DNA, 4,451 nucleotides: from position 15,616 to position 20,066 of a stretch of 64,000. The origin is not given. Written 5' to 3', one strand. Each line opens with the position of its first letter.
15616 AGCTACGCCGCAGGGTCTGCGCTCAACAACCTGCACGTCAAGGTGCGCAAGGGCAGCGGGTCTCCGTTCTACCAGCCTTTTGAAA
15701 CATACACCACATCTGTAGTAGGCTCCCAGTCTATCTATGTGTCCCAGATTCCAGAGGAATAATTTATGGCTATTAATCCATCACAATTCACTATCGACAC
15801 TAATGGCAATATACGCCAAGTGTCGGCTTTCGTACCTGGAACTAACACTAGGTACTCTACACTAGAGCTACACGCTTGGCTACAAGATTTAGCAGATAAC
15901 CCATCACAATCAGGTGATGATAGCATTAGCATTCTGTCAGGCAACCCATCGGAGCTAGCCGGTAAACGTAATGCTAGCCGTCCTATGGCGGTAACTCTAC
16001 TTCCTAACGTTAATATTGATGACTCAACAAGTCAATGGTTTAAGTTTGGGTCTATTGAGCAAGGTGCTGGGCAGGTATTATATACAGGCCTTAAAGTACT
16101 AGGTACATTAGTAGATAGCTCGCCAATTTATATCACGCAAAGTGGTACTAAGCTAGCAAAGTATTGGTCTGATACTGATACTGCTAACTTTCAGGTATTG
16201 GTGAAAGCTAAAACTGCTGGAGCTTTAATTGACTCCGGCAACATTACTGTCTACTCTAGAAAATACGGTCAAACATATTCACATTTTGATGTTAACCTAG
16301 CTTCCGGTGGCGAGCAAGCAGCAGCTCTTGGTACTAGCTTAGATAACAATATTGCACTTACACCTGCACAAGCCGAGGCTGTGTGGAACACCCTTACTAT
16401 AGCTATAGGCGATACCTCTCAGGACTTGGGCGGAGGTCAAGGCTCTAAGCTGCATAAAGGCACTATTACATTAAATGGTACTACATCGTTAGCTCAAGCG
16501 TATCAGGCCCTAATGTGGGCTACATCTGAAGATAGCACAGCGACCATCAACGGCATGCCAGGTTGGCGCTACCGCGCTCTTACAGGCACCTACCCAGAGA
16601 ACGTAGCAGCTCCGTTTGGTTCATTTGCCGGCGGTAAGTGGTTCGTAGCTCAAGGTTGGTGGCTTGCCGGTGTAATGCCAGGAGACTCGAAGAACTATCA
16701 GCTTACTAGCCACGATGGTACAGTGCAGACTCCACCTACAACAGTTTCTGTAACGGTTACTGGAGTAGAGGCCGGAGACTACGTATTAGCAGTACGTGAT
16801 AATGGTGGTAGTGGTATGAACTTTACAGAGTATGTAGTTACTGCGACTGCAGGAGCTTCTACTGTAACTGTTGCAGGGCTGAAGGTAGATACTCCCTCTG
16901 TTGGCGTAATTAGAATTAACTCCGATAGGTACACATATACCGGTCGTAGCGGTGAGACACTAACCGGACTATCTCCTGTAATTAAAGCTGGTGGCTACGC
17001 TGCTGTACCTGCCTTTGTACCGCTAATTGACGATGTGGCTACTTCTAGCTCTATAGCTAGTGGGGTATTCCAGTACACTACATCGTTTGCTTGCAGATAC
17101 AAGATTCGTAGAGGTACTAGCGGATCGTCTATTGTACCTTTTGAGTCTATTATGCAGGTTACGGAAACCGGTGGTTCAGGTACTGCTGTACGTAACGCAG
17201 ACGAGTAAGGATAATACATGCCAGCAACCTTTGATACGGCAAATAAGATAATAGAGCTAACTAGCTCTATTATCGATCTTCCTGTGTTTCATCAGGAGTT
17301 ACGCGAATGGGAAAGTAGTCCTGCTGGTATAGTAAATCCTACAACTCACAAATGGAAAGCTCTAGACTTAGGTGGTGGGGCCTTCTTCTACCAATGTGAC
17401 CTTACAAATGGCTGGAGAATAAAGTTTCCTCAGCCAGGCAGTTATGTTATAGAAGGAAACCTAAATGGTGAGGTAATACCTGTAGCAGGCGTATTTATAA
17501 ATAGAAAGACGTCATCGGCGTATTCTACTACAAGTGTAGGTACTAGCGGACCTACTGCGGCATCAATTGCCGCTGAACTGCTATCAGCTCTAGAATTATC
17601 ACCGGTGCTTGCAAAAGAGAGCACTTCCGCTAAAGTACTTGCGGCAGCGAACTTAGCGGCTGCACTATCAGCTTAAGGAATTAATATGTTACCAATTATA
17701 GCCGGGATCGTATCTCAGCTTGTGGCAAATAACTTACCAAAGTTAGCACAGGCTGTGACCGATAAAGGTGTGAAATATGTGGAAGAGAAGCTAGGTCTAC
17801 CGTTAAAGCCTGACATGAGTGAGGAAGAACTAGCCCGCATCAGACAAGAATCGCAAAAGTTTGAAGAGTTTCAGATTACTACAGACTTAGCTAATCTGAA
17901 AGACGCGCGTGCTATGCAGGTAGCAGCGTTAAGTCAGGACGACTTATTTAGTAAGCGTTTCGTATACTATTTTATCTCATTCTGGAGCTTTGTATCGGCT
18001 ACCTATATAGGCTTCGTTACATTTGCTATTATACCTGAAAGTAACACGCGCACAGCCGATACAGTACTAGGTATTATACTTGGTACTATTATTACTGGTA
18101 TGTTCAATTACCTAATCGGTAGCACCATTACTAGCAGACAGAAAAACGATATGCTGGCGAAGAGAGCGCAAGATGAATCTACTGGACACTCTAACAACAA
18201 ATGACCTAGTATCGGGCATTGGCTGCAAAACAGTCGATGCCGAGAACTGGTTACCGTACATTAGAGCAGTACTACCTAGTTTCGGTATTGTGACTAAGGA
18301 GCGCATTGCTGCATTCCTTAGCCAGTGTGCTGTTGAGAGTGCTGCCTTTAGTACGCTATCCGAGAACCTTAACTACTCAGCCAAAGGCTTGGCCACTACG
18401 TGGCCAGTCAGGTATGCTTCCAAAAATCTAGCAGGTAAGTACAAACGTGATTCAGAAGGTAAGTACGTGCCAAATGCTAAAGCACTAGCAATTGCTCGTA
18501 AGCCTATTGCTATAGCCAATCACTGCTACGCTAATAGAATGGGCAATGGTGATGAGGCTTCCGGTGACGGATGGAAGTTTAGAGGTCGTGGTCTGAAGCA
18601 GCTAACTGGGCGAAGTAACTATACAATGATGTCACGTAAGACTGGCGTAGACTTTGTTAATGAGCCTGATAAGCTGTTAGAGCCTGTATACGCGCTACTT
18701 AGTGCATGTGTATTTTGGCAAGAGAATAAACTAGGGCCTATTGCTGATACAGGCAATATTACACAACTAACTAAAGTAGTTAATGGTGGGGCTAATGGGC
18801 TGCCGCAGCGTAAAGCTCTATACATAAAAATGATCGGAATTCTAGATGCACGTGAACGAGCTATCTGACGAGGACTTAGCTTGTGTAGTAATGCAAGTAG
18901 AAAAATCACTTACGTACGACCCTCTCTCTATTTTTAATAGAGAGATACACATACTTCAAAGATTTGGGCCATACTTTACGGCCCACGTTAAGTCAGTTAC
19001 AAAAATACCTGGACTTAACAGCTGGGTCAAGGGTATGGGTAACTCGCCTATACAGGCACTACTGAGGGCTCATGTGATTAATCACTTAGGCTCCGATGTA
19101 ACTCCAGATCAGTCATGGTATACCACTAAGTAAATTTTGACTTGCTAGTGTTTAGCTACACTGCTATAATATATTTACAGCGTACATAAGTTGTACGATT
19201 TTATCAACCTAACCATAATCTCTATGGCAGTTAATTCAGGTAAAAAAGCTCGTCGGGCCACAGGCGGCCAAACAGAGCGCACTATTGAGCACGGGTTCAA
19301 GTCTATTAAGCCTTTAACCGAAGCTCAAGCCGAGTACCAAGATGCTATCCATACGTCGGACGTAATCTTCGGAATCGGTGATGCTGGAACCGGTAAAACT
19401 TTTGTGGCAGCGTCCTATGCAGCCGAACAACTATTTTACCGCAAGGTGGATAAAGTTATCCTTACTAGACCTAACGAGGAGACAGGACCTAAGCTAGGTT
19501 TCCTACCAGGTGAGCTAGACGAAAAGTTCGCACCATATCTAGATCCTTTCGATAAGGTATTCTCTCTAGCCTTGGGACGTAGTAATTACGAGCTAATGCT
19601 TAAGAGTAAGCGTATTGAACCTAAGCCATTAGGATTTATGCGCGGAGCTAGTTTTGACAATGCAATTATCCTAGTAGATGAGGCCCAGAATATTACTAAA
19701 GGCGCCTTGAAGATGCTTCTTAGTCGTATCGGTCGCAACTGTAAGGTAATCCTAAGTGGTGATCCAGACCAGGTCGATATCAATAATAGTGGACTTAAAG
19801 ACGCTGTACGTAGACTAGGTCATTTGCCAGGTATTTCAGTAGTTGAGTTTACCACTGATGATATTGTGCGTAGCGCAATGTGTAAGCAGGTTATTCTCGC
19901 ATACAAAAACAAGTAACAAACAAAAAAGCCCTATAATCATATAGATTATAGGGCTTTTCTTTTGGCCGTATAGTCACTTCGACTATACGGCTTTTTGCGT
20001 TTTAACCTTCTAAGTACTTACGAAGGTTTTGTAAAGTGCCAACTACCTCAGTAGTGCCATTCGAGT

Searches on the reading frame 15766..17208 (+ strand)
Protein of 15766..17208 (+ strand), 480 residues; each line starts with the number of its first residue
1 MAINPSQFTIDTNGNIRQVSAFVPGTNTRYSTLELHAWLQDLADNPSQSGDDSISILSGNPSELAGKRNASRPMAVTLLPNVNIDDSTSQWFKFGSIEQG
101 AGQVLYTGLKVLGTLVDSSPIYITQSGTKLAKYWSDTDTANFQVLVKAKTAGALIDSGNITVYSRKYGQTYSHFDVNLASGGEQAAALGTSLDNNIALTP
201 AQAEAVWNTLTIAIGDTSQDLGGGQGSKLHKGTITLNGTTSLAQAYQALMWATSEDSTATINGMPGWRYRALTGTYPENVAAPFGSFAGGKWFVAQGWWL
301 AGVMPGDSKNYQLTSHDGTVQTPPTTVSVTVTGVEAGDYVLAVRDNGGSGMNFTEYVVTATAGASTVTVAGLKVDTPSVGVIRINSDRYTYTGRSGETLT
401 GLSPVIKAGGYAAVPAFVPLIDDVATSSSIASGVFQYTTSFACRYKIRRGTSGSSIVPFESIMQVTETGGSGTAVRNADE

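Call 12: search_protein_families(library=phrogs, proteins=[window:15766-17208:+])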
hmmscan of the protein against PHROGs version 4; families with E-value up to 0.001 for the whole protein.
window:15766-17208:+ (480 aa): 0 families

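Call 13: search_protein_families(library=pfam, proteins=[window:15766-17208:+], max_evalue=0.01)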
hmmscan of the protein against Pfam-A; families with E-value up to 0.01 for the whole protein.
window:15766-17208:+ (480 aa): 0 families

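Call 33: search_protein_families(library=ncbifam, proteins=[window:15766-17208:+], max_evalue=0.01)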
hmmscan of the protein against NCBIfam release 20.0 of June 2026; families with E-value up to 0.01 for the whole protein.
window:15766-17208:+ (480 aa): 0 families

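Call 87: search_solved_structures(query=window:15766-17205:+, max_evalue=1)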
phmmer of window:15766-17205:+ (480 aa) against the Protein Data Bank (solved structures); distinct sequences matched with E-value up to 1: 0.

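Call 88: search_protein_families(library=phrogs, proteins=[window:15766-17205:+], max_evalue=0.1)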
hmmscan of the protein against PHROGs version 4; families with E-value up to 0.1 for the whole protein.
window:15766-17205:+ (480 aa): 0 families
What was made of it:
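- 15766..17208 (+): 480-aa conserved neighbour of native composition; marks the right edge of the cassette. No Pfam, PHROG or PDB match (calls 13, 87, 88).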

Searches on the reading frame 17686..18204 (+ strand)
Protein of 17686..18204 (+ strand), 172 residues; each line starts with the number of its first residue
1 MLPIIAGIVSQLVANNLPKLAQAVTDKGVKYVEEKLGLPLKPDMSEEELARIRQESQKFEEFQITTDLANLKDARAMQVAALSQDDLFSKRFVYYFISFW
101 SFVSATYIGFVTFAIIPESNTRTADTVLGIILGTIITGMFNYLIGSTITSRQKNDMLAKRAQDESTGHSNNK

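Call 33: search_protein_families(library=ncbifam, proteins=[window:17686-18204:+], max_evalue=0.01)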
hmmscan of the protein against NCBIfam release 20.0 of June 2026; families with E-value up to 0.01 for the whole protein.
window:17686-18204:+ (172 aa): 0 families

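Call 88: search_protein_families(library=phrogs, proteins=[window:17686-18201:+], max_evalue=0.1)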
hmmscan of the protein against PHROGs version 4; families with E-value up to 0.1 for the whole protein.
window:17686-18201:+ (172 aa): 3 families
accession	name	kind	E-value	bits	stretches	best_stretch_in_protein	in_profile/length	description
phrog_1544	-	unknown function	8.3e-13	49.5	1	47-158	62-189/200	-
phrog_2203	-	moron, auxiliary metabolic gene and host takeover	0.0061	17.7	1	59-147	51-138/166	membrane protein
phrog_21643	-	unknown function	0.029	14.5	1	22-86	191-259/268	-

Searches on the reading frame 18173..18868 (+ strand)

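Call 33: search_protein_families(library=ncbifam, proteins=[window:18173-18868:+], max_evalue=0.01)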
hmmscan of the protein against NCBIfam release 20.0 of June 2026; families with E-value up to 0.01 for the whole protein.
window:18173-18868:+ (231 aa): 0 families

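Call 88: search_protein_families(library=phrogs, proteins=[window:18173-18865:+], max_evalue=0.1)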
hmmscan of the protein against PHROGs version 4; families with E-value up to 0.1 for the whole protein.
window:18173-18865:+ (231 aa): 8 families
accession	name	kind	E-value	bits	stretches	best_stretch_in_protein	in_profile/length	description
phrog_181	-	lysis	2e-72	246.3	1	8-228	333-534/769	endolysin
phrog_26317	-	unknown function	1.9e-27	96.6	1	113-224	8-117/119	-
phrog_9506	-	lysis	1.7e-25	91.4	2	117-221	70-190/330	endolysin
phrog_14712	-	moron, auxiliary metabolic gene and host takeover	2.7e-20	73.8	1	122-220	79-183/322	chitinase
phrog_3201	-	tail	3.6e-17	62.3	1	23-219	2018-2200/2408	tail fiber protein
phrog_317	-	lysis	1.1e-15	58.8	1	17-225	203-360/492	endolysin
phrog_1519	-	lysis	3.2e-14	53.9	1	116-220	262-376/502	endolysin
phrog_34417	-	unknown function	3.7e-11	43.8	1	118-208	75-175/326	-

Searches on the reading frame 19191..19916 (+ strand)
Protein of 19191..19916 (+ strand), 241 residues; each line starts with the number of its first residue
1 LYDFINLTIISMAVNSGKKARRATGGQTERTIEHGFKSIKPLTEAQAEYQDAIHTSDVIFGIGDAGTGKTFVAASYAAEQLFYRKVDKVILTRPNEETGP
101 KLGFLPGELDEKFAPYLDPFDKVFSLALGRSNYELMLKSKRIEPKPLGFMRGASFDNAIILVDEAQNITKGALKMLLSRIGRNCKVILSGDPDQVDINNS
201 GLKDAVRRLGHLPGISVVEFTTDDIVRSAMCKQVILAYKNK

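Call 33: search_protein_families(library=ncbifam, proteins=[window:19191-19916:+], max_evalue=0.01)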
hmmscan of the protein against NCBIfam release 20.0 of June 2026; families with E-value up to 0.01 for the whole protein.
window:19191-19916:+ (241 aa): 3 families
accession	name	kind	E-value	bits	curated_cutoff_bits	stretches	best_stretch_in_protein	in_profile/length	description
NF007827.1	PRK10536.1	equivalog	9.2e-56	189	380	1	37-238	47-253/253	phosphate starvation-inducible protein PhoH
NF053827.1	RNA5-3helPhoH2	equivalog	1.4e-19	70.5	680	1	63-206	244-389/427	RNA 5'-3' helicase PhoH2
TIGR01447.1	recD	equivalog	0.002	16.8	310.15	1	60-199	167-305/597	exodeoxyribonuclease V subunit alpha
